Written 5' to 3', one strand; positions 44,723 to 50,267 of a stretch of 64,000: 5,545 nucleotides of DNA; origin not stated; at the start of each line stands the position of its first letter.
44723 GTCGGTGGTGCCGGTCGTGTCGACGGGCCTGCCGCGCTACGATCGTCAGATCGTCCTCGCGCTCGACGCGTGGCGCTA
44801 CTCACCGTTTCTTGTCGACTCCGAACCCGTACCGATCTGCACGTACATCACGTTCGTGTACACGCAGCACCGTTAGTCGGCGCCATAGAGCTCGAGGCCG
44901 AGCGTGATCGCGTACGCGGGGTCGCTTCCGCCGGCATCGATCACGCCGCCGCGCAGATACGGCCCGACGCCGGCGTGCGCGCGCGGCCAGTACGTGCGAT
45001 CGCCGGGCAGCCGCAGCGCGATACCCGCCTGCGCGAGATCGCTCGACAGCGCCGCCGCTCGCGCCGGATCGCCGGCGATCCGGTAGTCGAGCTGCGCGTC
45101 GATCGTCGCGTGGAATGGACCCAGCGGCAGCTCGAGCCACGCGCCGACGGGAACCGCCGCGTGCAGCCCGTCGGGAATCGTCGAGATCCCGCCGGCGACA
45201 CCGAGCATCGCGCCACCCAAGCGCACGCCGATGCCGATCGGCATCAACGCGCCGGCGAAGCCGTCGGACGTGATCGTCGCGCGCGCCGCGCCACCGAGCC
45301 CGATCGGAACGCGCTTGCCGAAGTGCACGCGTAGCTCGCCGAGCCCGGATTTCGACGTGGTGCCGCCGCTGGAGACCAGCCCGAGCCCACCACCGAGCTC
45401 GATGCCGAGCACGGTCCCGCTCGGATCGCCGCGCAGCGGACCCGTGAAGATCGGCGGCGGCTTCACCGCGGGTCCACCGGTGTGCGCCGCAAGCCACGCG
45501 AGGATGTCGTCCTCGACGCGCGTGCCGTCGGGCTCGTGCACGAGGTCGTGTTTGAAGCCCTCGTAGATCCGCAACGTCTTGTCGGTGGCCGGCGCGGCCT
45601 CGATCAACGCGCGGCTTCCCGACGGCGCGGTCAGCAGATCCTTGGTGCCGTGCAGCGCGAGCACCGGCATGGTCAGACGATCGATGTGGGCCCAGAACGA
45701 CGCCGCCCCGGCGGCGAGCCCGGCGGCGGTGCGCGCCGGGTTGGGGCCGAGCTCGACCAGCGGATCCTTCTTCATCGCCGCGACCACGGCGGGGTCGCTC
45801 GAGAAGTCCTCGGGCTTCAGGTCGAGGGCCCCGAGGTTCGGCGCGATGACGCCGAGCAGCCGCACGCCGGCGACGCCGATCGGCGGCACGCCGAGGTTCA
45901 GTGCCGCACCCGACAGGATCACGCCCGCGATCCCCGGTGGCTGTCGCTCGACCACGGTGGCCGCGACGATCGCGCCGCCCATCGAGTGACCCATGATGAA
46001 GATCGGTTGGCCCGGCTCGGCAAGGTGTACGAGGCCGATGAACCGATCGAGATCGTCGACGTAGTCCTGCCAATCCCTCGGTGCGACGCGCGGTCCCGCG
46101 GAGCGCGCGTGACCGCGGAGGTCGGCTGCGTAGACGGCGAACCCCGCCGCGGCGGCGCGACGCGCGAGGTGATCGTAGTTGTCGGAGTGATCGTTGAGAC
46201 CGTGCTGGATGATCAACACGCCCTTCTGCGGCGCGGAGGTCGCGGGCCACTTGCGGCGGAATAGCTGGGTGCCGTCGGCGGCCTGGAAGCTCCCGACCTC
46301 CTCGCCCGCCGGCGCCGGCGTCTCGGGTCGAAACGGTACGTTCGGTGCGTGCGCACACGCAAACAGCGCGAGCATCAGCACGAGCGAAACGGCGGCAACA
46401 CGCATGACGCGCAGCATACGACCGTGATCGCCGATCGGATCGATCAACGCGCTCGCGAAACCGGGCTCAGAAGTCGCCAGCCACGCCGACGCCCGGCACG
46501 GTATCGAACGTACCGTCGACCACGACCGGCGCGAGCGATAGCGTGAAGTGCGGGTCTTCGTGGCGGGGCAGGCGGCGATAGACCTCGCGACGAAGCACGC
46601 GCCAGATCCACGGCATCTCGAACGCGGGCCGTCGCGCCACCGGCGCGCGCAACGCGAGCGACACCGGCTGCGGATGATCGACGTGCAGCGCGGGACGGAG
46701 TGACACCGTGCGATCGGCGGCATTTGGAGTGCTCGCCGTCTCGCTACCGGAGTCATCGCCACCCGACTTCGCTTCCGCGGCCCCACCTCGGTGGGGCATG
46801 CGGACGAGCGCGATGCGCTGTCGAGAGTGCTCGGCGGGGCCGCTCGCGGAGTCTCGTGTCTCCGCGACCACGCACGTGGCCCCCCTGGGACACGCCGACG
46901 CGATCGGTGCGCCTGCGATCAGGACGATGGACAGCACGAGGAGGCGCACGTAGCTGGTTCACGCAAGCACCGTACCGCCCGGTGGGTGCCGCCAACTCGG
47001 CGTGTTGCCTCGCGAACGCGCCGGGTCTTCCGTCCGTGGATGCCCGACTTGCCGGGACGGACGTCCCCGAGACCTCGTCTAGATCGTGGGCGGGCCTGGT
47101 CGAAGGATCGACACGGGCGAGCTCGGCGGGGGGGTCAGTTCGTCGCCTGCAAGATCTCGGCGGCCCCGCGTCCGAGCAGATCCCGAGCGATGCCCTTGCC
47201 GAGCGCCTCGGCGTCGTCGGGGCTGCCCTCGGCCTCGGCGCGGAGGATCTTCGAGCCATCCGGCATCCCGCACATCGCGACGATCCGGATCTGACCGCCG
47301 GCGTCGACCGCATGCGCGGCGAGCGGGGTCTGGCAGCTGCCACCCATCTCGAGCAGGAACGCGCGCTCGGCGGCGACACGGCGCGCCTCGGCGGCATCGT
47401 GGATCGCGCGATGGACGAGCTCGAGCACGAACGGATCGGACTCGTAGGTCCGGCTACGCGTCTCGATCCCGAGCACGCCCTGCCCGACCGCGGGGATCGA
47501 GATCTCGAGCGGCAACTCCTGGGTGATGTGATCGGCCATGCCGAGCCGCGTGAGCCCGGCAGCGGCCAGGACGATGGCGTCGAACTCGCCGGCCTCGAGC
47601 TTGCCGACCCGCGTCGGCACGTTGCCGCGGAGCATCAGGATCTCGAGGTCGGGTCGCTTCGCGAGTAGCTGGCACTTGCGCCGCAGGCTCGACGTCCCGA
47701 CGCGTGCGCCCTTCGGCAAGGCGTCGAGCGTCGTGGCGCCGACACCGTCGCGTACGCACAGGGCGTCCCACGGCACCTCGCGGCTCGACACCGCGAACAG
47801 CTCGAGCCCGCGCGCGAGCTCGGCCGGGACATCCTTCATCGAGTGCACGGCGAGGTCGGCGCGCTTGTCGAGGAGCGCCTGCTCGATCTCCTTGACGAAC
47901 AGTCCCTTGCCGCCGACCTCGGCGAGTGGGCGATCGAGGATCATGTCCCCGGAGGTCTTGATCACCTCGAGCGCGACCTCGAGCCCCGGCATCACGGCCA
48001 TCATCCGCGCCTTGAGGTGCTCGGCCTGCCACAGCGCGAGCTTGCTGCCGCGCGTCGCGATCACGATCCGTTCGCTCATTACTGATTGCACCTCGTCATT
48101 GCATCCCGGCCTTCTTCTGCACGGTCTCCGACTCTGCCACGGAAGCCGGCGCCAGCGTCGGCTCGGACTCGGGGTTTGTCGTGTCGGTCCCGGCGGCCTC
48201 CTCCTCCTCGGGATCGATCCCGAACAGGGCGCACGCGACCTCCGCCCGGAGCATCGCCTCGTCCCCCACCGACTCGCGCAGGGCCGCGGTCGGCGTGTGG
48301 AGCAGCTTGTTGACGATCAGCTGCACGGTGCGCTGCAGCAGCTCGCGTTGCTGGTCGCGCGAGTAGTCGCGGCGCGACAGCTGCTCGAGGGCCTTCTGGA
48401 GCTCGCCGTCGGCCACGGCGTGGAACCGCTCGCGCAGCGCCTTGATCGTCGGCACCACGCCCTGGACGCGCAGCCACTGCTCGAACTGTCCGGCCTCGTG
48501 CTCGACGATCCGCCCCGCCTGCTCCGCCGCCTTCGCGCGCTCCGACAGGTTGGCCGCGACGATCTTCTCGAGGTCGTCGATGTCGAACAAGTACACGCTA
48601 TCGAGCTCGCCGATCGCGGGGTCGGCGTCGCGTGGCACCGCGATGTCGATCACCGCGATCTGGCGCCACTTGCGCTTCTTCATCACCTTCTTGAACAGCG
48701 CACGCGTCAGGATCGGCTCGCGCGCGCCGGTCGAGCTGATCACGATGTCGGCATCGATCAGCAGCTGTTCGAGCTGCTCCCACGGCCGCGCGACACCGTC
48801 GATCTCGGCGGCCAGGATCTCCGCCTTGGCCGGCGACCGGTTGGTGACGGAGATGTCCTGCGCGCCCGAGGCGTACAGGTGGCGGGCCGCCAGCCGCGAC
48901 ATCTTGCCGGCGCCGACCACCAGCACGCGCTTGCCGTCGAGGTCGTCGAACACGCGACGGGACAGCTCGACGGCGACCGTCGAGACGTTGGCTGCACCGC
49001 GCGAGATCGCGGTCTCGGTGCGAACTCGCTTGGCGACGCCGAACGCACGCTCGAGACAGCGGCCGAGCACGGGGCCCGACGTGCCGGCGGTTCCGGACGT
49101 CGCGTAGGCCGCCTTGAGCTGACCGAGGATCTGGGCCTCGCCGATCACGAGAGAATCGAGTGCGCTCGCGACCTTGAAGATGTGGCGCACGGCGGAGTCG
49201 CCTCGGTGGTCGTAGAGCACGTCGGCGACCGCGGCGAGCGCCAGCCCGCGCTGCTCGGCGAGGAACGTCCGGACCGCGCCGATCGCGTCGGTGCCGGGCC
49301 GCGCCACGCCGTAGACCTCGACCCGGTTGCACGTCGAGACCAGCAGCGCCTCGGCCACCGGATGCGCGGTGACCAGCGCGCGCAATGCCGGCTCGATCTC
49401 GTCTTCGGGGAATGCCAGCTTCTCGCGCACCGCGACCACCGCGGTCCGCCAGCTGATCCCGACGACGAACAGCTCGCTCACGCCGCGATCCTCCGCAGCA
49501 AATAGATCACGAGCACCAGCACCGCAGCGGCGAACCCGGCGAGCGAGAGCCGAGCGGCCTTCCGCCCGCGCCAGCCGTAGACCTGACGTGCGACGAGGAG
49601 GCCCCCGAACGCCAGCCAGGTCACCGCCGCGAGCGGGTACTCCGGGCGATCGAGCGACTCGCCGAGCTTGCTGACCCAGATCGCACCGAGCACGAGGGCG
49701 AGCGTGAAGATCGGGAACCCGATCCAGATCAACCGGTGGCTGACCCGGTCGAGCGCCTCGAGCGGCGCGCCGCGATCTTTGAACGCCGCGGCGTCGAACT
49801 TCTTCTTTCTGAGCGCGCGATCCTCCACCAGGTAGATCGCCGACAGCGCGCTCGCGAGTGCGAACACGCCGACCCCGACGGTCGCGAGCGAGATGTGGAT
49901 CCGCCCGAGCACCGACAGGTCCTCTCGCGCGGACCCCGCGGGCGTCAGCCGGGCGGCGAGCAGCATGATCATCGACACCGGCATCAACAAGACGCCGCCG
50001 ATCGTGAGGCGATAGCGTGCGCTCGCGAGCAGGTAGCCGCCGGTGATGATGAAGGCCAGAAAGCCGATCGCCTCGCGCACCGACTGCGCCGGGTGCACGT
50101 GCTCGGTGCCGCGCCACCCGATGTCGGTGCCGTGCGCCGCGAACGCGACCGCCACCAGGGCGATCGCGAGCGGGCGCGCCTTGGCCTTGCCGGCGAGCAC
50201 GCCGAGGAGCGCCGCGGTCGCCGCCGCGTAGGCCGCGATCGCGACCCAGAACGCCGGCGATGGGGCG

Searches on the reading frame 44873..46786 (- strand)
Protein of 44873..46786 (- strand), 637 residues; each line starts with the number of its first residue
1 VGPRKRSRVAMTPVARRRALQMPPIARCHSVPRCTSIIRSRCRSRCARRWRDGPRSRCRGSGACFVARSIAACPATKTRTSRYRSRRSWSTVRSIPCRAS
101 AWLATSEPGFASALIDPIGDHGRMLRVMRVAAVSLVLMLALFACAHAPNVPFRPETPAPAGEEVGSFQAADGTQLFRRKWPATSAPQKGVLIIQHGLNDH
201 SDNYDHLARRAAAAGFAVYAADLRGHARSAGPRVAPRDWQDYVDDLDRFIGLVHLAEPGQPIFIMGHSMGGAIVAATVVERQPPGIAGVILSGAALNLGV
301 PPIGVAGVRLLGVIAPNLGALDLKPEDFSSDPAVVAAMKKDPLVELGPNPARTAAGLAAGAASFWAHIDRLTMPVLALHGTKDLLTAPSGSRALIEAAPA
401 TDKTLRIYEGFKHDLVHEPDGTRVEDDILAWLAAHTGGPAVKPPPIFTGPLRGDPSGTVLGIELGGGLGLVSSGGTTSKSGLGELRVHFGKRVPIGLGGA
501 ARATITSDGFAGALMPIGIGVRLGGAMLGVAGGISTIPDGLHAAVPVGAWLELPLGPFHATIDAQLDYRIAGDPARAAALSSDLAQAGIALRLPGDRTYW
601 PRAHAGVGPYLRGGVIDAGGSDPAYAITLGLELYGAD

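Call 78: search_protein_families(library=pfam, proteins=[window:44873-46786:-], max_evalue=0.00001)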
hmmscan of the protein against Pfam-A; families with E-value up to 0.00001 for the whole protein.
window:44873-46786:- (637 aa): 4 families
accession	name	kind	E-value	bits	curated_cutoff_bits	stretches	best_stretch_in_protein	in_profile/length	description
PF12146.15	Hydrolase_4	-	8.6e-66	222.1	27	1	186-420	2-239/239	Serine aminopeptidase, S33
PF00561.26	Abhydrolase_1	-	2.3e-19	70.5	25.8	1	190-294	2-102/245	alpha/beta hydrolase fold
PF12697.13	Abhydrolase_6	-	3.9e-14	54.3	26.3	1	193-409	4-200/217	Alpha/beta hydrolase family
PF20408.4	Abhydrolase_11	-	1.7e-06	28.4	27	0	190-293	4-106/193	Alpha/beta hydrolase domain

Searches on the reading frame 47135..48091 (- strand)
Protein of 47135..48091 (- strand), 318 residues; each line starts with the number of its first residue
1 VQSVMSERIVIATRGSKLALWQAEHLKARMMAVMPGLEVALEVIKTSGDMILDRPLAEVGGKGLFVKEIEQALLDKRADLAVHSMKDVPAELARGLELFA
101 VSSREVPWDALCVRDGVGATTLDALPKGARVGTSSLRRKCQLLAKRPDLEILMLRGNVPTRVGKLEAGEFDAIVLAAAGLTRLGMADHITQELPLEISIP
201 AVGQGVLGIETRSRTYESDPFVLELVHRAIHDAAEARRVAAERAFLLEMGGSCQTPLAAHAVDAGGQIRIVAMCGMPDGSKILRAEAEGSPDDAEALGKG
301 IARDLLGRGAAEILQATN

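Call 78: search_protein_families(library=pfam, proteins=[window:47135-48091:-], max_evalue=0.00001)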
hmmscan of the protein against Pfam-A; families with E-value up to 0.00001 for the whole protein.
window:47135-48091:- (318 aa): 2 families
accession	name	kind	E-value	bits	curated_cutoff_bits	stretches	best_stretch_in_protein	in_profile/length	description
PF01379.25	Porphobil_deam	-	6.4e-78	261.5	22.1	1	9-215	1-202/207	Porphobilinogen deaminase, dipyromethane cofactor binding domain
PF03900.20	Porphobil_deamC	-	1.2e-16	61.2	26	1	237-306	2-73/74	Porphobilinogen deaminase, C-terminal domain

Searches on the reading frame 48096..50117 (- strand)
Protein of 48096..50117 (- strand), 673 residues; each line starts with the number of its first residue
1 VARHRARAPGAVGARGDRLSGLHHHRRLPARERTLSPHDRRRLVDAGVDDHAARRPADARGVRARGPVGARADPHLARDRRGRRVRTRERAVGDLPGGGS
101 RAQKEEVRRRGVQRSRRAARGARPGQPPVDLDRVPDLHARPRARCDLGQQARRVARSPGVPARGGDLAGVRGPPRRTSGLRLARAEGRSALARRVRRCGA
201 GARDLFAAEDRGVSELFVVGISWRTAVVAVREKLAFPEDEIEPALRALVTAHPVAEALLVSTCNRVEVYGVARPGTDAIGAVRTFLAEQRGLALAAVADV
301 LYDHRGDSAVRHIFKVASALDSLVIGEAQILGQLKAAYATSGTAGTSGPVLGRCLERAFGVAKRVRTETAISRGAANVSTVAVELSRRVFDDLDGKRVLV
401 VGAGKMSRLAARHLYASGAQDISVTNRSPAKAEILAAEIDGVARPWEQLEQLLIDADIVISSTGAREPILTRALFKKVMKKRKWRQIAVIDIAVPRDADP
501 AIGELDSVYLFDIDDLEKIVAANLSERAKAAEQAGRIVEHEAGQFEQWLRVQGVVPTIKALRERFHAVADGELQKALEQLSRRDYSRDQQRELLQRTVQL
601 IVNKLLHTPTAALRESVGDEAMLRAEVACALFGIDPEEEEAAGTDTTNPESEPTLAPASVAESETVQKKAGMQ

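Call 78: search_protein_families(library=pfam, proteins=[window:48096-50117:-], max_evalue=0.00001)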
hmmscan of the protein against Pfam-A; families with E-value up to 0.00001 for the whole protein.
window:48096-50117:- (673 aa): 3 families
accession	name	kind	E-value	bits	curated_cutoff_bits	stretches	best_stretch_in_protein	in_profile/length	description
PF05201.20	GlutR_N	-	3.1e-46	157.3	27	1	219-369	1-151/151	Glutamyl-tRNAGlu reductase, N-terminal domain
PF01488.26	Shikimate_DH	-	9.7e-42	142.8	24.3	1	384-519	1-138/138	Shikimate / quinate 5-dehydrogenase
PF00745.25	GlutR_dimer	-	4.3e-23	81.9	22.9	1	533-633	1-98/99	Glutamyl-tRNAGlu reductase, dimerisation domain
